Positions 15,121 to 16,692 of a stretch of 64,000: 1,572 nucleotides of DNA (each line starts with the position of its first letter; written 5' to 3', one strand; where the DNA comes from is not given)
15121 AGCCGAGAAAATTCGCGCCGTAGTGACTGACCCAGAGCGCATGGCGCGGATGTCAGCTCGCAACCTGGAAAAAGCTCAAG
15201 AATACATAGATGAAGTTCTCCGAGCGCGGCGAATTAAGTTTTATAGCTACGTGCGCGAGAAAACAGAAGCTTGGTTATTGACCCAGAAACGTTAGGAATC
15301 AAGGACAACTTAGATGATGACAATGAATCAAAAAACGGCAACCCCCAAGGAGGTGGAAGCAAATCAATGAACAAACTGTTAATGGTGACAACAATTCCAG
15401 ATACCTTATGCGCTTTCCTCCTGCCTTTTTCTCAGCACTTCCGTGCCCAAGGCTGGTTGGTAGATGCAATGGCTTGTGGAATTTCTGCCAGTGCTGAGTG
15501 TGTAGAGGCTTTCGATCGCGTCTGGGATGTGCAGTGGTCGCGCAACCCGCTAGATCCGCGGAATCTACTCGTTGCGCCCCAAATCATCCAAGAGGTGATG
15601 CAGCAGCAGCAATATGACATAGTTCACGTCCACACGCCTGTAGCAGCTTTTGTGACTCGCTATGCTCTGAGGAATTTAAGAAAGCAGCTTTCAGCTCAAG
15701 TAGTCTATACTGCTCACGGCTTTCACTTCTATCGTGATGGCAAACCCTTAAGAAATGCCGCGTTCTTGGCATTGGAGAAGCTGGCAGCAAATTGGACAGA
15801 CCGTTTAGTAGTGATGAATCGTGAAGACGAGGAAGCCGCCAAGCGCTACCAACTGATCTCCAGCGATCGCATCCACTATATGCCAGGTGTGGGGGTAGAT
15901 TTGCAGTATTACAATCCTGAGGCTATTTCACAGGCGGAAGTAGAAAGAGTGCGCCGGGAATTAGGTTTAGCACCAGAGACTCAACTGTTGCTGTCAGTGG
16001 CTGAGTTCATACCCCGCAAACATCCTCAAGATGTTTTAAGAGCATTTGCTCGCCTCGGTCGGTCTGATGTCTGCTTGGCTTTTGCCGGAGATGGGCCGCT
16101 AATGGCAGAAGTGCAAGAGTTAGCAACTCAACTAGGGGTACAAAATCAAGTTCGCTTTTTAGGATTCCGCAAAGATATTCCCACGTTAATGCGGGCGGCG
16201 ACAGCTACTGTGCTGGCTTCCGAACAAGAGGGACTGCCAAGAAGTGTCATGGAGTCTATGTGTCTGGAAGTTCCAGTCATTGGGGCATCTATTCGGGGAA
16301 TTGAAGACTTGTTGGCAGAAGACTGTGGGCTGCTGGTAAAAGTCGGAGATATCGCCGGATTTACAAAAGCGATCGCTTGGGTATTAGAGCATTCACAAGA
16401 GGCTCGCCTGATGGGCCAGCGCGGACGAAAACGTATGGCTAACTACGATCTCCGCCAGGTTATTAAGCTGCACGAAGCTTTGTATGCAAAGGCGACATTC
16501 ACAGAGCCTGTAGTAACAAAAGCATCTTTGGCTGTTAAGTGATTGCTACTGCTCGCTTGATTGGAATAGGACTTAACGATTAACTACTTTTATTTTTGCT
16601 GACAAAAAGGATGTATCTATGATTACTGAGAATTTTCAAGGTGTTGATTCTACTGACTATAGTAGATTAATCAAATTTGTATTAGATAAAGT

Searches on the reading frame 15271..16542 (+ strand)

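Call 5: search_protein_families(library=pfam, proteins=[window:15271-16542:+], max_evalue=0.01)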
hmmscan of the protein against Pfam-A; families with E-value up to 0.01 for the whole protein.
window:15271-16542:+ (423 aa): 6 families
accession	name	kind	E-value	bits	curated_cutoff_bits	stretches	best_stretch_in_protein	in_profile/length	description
PF00534.26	Glycos_transf_1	-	8.8e-32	110.4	26.4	1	225-388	3-172/172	Glycosyl transferases group 1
PF13692.12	Glyco_trans_1_4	-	4.7e-25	89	27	1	239-373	3-141/142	Glycosyl transferases group 1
PF13439.12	Glyco_transf_4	-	1.8e-14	54.6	28.5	1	54-211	12-168/170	Glycosyltransferase Family 4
PF13579.12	Glyco_trans_4_4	-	3.3e-13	50.7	29.7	1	55-205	12-156/158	Glycosyl transferase 4-like domain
PF13477.12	Glyco_trans_4_2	-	1.3e-08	35.6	23.4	1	49-181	12-137/139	Glycosyl transferase 4-like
PF13524.12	Glyco_trans_1_2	-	0.00083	19.8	25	1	302-390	39-130/144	Glycosyl transferase-like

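Call 6: search_protein_families(library=ncbifam, proteins=[window:15271-16542:+], max_evalue=0.01)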
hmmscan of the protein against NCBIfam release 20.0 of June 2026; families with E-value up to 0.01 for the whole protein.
window:15271-16542:+ (423 aa): 34 families (the best 25 are shown)
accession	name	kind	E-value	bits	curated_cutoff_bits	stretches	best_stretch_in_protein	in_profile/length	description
TIGR03999.1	thiol_BshA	equivalog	5.5e-34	117.7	273.7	1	96-408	67-373/375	N-acetyl-alpha-D-glucosaminyl L-malate synthase BshA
TIGR03088.1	stp2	hypoth_equivalog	6e-28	97.9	409.05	1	142-407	102-372/374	TIGR03088 family PEP-CTERM/XrtA system glycosyltransferase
TIGR03449.1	mycothiol_MshA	equivalog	2.3e-19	69.6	462.5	1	110-409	98-404/406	D-inositol-3-phosphate glycosyltransferase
NF041876.1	EPS_EpsE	equivalog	5.8e-19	68.6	400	1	236-390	213-377/389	exopolysaccharide biosynthesis GT4 family glycosyltransferase EpsE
NF047684.1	TeichurnBiosyTuaC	equivalog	1.2e-17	64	550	1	110-401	102-382/391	teichuronic acid biosynthesis protein TuaC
TIGR04047.1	MSMEG_0565_glyc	hypoth_equivalog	2.6e-15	56.4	259.85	1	108-406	81-372/373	MSMEG_0565 family glycosyltransferase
NF050063.1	ProtGlycPglJ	equivalog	2.7e-15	56.4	500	1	218-398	176-356/363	N-acetylgalactosamine-N,N'-diacetylbacillosaminyl-diphospho-undecaprenol 4-alpha-N-acetylgalactosaminyltransferase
NF007396.0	PRK09922.1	equivalog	1.6e-14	53.6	385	1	214-376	164-328/361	lipopolysaccharide 1,6-galactosyltransferase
NF053787.1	GlcN_PG_synth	equivalog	1.9e-14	53.3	480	1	201-402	166-353/361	N-acetylglucosaminyl phosphatidylglycerol synthase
NF050056.1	ProtGlycPglH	equivalog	2.6e-14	53.1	600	1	238-399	180-344/354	GalNAc-alpha-(1->4)-GalNAc-alpha-(1->3)-diNAcBac-PP-undecaprenol alpha-1,4-N-acetyl-D-galactosaminyltransferase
NF038298.1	EPS_HpsO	equivalog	2.6e-12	46.2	575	1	108-399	83-378/388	hormogonium polysaccharide biosynthesis glycosyltransferase HpsO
TIGR02149.1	glgA_Coryne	subfamily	3.4e-12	46.2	302.4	1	111-391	80-372/391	glycogen synthase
NF047880.1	glyco_SdgA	exception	2e-11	43.2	800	1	236-398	314-480/488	serine-aspartate repeat adhesin O-glycosyltransferase SdgA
NF038229.1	Glyco4_Geo_Pelo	equivalog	2.1e-09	36.9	400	1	106-405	47-333/338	GPMC system family 4 glycosyltransferase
NF011726.0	PRK15179.1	equivalog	3.4e-09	35.6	733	1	250-358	530-641/694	Vi polysaccharide biosynthesis protein TviE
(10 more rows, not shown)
